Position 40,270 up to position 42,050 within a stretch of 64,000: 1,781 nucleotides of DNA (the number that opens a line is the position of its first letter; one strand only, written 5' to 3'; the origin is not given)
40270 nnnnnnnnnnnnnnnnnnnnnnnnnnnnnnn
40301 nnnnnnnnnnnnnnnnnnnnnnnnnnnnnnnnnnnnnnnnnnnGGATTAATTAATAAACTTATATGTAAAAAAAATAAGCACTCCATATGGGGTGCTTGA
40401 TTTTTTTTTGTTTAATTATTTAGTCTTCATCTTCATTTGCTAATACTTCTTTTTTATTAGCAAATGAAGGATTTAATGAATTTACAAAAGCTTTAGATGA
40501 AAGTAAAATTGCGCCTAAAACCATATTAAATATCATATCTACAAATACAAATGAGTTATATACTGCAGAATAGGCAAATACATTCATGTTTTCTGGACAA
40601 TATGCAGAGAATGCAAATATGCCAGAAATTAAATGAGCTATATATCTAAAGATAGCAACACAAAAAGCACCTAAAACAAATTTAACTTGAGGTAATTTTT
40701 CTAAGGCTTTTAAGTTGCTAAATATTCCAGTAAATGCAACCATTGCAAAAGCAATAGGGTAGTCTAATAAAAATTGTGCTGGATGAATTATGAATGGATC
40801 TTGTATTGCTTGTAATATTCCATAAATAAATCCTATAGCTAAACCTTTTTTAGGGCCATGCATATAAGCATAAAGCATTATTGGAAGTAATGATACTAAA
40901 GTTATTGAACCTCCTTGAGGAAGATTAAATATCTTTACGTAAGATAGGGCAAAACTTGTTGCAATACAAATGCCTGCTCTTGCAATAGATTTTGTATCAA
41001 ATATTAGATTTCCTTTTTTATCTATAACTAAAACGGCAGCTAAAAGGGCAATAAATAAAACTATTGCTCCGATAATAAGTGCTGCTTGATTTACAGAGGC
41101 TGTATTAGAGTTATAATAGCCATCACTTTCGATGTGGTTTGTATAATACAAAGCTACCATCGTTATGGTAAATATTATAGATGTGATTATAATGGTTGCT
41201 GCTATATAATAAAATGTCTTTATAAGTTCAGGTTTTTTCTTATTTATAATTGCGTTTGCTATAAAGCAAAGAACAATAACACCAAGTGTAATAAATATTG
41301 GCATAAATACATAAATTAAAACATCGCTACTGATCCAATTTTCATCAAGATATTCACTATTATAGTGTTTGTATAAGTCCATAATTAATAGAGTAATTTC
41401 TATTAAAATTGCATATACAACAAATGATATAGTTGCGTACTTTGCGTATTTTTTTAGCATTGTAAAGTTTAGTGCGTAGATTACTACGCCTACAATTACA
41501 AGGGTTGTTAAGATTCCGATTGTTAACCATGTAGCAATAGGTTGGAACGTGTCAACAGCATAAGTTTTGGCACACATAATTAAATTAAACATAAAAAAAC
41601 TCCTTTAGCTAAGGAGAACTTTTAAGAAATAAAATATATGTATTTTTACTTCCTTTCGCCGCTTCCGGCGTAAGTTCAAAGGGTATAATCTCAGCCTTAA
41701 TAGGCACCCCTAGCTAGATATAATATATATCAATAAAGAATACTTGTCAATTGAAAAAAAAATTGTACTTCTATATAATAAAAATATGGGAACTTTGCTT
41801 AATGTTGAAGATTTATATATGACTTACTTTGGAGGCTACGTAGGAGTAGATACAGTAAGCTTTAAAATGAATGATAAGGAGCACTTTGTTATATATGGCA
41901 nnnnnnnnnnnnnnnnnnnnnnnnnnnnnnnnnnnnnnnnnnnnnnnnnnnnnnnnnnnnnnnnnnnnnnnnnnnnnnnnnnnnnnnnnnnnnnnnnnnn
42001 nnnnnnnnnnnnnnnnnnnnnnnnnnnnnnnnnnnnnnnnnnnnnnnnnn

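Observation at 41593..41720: TPP-riboswitch variant lacking the pyrophosphate-sensing pocket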

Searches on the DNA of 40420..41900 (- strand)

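Call 3: search_rna_families(source=window, start=41400, end=41900, threshold=evalue, max_evalue=10, show_alignments=6)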
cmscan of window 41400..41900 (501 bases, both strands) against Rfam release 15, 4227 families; matches with E-value up to 10: 7.
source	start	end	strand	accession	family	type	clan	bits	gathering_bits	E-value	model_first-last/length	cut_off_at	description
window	41634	41721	-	RF00059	TPP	Cis-reg; riboswitch;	-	48.2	54.3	1.8e-08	1-105/105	no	TPP riboswitch aptamer (THI element)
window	41769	41850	+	RF01592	plasmodium_snoR17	Gene; snRNA; snoRNA; CD-box;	-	24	51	2.2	1-80/80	no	small nucleolar RNA snoR17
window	41448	41619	+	RF02525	SSRC30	Gene; sRNA;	-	20.1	100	0.52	1-151/151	no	Streptococcus sRNA SSRC30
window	41591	41686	-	RF00515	PyrR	Cis-reg;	-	18.6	54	4.4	1-115/115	no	PyrR binding site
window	41600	41675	-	RF04331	Plastid-clpP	Cis-reg;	-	18.2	55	1.9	1-69/69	no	Plastid-clpP 5UTR RNA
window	41467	41690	+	RF03532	SQ2397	Cis-reg;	-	15.9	100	2.5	1-243/243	no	Cis-regulator of HTH transcription factor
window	41594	41671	-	RF02573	LLnc147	Gene; sRNA;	-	14.5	127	7.3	1-102/102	no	Lactococcus lactis non-coding RNA 147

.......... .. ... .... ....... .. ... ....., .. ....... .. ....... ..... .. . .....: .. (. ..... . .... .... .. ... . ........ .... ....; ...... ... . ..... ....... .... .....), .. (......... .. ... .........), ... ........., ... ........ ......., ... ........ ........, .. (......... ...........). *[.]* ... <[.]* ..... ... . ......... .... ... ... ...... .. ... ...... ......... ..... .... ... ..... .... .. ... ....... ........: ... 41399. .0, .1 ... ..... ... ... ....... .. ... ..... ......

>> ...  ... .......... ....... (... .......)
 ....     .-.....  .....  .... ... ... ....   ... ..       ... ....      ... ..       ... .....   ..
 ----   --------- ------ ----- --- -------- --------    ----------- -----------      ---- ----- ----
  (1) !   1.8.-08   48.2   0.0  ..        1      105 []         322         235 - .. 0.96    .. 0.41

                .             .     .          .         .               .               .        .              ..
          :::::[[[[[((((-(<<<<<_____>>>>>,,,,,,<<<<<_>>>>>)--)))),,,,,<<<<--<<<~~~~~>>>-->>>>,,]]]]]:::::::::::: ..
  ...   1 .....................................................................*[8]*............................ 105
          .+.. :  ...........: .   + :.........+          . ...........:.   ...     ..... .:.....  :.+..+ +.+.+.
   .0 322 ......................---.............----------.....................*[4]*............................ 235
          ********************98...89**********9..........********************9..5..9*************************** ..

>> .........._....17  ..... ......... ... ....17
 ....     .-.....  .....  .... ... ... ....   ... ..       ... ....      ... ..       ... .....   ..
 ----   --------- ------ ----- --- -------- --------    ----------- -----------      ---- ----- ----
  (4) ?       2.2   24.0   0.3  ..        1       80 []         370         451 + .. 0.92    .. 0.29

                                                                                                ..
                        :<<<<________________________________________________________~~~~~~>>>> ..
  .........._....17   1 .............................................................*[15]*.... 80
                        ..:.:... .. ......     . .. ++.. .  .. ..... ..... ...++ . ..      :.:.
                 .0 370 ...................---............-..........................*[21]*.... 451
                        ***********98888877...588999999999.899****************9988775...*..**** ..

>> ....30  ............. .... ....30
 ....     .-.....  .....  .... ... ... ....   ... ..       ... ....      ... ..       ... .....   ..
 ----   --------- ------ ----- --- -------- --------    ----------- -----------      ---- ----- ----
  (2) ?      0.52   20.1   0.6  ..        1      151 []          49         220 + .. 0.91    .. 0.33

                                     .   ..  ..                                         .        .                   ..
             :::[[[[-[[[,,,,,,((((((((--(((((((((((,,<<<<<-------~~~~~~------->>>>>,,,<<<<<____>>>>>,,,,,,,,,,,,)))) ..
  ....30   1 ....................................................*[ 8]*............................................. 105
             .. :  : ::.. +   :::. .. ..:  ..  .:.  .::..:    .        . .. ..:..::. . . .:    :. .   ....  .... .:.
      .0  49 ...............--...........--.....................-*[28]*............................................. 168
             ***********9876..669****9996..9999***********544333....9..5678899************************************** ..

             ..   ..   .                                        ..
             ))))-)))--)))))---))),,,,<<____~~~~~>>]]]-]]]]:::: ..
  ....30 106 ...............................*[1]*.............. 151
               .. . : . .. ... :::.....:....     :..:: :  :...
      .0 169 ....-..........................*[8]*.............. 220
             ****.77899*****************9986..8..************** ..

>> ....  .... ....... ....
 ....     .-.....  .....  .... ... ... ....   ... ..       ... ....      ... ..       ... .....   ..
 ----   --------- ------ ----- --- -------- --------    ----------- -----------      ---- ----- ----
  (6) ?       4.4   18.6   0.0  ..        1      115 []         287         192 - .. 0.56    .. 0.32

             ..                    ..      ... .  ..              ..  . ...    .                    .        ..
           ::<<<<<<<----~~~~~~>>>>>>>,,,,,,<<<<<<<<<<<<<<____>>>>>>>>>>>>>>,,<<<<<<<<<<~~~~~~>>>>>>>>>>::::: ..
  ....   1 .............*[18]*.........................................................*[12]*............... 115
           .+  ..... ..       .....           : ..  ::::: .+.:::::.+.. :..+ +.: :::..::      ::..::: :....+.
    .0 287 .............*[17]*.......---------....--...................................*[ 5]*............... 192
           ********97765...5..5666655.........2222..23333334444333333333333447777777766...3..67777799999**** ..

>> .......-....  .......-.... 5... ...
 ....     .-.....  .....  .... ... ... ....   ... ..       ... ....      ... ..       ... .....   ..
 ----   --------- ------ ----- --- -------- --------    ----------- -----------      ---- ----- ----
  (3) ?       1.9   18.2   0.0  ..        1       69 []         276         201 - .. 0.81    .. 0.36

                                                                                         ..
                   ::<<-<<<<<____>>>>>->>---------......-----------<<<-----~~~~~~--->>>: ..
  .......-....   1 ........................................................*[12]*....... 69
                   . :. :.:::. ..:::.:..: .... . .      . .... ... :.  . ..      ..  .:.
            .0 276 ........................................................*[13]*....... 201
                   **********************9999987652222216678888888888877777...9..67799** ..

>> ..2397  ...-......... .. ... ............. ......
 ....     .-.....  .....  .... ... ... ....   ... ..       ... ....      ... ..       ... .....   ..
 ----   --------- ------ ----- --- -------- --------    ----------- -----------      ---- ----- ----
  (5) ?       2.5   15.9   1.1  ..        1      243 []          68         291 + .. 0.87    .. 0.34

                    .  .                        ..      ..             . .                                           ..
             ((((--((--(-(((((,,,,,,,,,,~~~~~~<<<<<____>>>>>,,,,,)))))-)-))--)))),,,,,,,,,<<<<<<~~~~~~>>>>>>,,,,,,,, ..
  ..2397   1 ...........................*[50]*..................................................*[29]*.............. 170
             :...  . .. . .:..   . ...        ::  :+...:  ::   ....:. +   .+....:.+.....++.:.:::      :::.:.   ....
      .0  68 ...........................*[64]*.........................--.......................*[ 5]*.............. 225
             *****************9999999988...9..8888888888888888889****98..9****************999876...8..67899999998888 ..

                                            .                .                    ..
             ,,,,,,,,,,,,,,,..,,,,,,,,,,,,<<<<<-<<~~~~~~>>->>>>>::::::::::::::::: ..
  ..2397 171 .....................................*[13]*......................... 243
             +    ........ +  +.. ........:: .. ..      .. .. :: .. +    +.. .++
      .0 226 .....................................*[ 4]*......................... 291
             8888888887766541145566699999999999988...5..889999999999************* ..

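Call 15: search_rna_families(sources=[L001, L002, L019, L003, L025, L007, L014, L010, L016, L022, L008, L061, L006, L017, L020, L062, L076, L012, L058, L079], threshold=gathering)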
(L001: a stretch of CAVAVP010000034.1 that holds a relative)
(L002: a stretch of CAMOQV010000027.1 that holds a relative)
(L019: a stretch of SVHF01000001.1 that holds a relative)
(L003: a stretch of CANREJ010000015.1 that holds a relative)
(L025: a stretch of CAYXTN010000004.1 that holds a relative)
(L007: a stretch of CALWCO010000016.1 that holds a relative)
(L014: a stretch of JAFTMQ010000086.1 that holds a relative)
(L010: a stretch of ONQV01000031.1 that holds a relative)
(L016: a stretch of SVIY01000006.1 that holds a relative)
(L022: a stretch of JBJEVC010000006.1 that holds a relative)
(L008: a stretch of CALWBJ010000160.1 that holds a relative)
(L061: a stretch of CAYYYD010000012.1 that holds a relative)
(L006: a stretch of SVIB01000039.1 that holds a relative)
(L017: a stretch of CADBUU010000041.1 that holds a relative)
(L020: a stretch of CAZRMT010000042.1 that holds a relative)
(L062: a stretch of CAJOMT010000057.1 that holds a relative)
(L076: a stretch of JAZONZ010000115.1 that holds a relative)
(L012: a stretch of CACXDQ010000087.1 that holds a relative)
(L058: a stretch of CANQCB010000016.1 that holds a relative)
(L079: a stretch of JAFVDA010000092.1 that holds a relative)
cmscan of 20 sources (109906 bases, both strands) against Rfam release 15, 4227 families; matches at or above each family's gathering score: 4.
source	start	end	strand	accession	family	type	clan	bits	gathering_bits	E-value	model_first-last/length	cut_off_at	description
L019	2363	2453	+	RF00059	TPP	Cis-reg; riboswitch;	-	64.1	54.3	4.9e-10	1-105/105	no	TPP riboswitch aptamer (THI element)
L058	1130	1238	+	RF00059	TPP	Cis-reg; riboswitch;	-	61.3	54.3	2.3e-09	1-105/105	no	TPP riboswitch aptamer (THI element)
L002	2380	2469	+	RF00059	TPP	Cis-reg; riboswitch;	-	61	54.3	2.8e-09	1-105/105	no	TPP riboswitch aptamer (THI element)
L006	2295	2385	+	RF00059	TPP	Cis-reg; riboswitch;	-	54.4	54.3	1.2e-07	1-105/105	no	TPP riboswitch aptamer (THI element)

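Call 27: search_rna_families(sources=[L003, L007, L010, L008, L017, L020, L062, L076, L022, L102, L001], threshold=evalue, max_evalue=0.01, show_alignments=10)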
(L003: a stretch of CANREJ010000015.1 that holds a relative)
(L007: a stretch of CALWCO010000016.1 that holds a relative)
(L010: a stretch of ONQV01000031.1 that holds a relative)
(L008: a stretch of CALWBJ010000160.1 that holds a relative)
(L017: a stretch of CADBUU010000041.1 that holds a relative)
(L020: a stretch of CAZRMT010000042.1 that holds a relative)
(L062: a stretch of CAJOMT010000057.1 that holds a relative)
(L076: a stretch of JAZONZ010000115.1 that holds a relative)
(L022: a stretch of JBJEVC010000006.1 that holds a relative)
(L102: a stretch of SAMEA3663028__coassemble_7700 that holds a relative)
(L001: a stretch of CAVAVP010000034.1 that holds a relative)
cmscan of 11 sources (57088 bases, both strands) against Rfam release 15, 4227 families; matches with E-value up to 0.01: 11.
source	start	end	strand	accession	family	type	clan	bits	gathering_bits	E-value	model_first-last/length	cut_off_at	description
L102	279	369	-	RF00059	TPP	Cis-reg; riboswitch;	-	68.1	54.3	2.6e-11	1-105/105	no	TPP riboswitch aptamer (THI element)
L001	2370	2457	+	RF00059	TPP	Cis-reg; riboswitch;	-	49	54.3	1.3e-06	1-105/105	no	TPP riboswitch aptamer (THI element)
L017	2275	2366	+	RF00059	TPP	Cis-reg; riboswitch;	-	48.4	54.3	1.8e-06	1-105/105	no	TPP riboswitch aptamer (THI element)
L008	2344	2432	+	RF00059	TPP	Cis-reg; riboswitch;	-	48.2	54.3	2.1e-06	1-105/105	no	TPP riboswitch aptamer (THI element)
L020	2325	2414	+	RF00059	TPP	Cis-reg; riboswitch;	-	43.3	54.3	3.3e-05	1-105/105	no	TPP riboswitch aptamer (THI element)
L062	180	276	+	RF00059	TPP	Cis-reg; riboswitch;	-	42.2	54.3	6.2e-05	1-105/105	no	TPP riboswitch aptamer (THI element)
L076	1376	1465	+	RF00059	TPP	Cis-reg; riboswitch;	-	41.4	54.3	9.8e-05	1-105/105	no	TPP riboswitch aptamer (THI element)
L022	4660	4746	-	RF00162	SAM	Cis-reg; riboswitch;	CL00012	34.8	44.4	0.00042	1-108/108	no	SAM riboswitch aptamer (S box leader)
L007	2322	2409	+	RF00059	TPP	Cis-reg; riboswitch;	-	33.7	54.3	0.0075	1-105/105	no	TPP riboswitch aptamer (THI element)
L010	2348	2432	+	RF00059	TPP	Cis-reg; riboswitch;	-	33.3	54.3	0.0094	1-105/105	no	TPP riboswitch aptamer (THI element)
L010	3666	3708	+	RF04230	mir-9261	Gene; miRNA;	-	32.6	86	0.0088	1-92/92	no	mir-9261 microRNA precursor family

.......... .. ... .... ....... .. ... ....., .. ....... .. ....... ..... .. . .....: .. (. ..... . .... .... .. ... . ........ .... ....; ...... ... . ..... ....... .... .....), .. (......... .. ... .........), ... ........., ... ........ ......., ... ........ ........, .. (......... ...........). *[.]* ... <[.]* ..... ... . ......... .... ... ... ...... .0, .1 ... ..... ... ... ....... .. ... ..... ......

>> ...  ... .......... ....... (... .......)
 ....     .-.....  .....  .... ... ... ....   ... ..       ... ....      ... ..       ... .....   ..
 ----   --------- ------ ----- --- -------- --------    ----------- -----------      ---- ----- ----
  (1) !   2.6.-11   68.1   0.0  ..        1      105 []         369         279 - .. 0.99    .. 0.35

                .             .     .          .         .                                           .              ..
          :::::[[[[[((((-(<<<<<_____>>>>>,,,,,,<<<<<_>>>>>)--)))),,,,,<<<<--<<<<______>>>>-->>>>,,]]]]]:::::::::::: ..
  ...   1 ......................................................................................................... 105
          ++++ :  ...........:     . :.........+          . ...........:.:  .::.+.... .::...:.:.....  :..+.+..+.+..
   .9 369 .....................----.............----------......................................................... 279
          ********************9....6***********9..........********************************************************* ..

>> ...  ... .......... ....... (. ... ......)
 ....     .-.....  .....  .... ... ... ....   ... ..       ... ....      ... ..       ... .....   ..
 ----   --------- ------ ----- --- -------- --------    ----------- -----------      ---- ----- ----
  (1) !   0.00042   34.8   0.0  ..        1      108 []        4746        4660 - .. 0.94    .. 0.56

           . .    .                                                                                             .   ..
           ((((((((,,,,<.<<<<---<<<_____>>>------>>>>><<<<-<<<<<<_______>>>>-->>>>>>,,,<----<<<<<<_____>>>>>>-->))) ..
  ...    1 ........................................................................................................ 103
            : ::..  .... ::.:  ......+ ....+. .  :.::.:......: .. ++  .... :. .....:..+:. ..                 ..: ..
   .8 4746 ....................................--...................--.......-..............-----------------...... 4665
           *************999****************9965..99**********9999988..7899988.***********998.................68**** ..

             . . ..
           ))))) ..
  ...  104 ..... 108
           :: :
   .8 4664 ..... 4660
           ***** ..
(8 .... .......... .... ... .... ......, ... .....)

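Call 44: build_rna_model(alignment_id=A3, structure=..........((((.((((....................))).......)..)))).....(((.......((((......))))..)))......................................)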
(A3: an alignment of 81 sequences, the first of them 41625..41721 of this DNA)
Model R1 built from alignment A3 (81 sequences, 128 columns); structure: as given.
model positions 97; base pairs 15; branch points 1; effective number of sequences 3.83; information 0.59 bits per position. Calibrated on 0.2 Mb of random sequence (short: E-values are rough).
structure used (alignment columns):
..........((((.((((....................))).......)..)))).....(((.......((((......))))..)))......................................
